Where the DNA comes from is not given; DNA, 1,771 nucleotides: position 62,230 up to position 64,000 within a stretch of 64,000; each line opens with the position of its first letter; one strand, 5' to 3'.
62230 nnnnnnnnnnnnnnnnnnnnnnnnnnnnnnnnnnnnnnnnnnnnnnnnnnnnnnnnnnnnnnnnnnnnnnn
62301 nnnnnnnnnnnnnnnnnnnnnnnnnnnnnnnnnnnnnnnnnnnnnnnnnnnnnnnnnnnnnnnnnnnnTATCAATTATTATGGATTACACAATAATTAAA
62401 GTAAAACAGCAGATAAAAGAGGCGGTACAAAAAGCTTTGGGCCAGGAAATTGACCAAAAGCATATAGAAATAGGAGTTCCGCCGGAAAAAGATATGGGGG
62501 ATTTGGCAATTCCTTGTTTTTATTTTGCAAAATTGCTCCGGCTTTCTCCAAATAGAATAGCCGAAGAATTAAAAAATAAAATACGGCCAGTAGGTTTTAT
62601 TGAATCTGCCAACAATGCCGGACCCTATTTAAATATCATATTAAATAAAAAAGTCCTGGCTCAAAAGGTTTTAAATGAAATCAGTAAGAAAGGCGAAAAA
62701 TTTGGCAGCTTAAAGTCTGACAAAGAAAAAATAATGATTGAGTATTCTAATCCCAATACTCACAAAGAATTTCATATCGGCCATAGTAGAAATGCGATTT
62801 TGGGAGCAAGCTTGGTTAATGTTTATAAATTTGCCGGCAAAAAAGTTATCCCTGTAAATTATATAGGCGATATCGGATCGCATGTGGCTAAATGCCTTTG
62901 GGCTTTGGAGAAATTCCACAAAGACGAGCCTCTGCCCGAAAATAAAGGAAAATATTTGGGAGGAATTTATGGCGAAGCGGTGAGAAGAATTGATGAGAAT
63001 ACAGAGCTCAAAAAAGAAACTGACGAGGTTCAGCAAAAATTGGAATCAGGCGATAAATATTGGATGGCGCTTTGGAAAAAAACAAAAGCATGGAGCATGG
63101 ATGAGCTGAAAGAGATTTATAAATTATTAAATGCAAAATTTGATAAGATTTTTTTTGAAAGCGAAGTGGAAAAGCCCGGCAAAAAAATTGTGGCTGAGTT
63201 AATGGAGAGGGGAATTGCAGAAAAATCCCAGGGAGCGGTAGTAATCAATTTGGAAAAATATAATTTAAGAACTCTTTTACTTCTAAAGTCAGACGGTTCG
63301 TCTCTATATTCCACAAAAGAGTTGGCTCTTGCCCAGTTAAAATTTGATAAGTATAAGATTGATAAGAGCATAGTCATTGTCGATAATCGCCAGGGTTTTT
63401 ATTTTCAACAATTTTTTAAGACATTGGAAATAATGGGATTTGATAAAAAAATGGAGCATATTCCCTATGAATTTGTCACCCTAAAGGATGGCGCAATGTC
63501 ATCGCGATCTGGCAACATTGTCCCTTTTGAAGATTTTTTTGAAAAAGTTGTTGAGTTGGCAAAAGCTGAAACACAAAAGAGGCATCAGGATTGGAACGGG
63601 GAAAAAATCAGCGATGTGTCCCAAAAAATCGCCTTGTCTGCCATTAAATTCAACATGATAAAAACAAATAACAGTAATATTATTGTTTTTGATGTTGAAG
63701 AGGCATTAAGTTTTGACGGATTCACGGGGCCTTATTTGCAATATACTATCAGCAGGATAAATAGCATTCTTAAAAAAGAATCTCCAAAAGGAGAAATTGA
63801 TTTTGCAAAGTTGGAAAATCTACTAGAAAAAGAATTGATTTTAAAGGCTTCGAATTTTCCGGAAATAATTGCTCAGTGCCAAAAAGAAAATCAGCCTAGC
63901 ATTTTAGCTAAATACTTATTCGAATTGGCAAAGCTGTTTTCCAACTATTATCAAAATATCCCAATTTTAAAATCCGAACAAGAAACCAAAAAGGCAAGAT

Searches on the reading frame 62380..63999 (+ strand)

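Call 9: search_protein_families(library=pfam, proteins=[window:62380-63999:+], max_evalue=0.01)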
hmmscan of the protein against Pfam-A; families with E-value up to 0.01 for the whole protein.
window:62380-63999:+ (540 aa): 3 families
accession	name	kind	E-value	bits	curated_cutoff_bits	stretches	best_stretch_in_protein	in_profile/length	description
PF00750.26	tRNA-synt_1d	-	2e-57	195.2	23.3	1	103-438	7-348/349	tRNA synthetases class I (R), catalytic domain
PF05746.21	DALR_1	-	7.4e-20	71.6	22.3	1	453-540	1-91/117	DALR anticodon binding domain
PF03485.21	Arg_tRNA_synt_N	-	1.2e-16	61.5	21.5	1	8-88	3-85/85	Arginyl tRNA synthetase N terminal domain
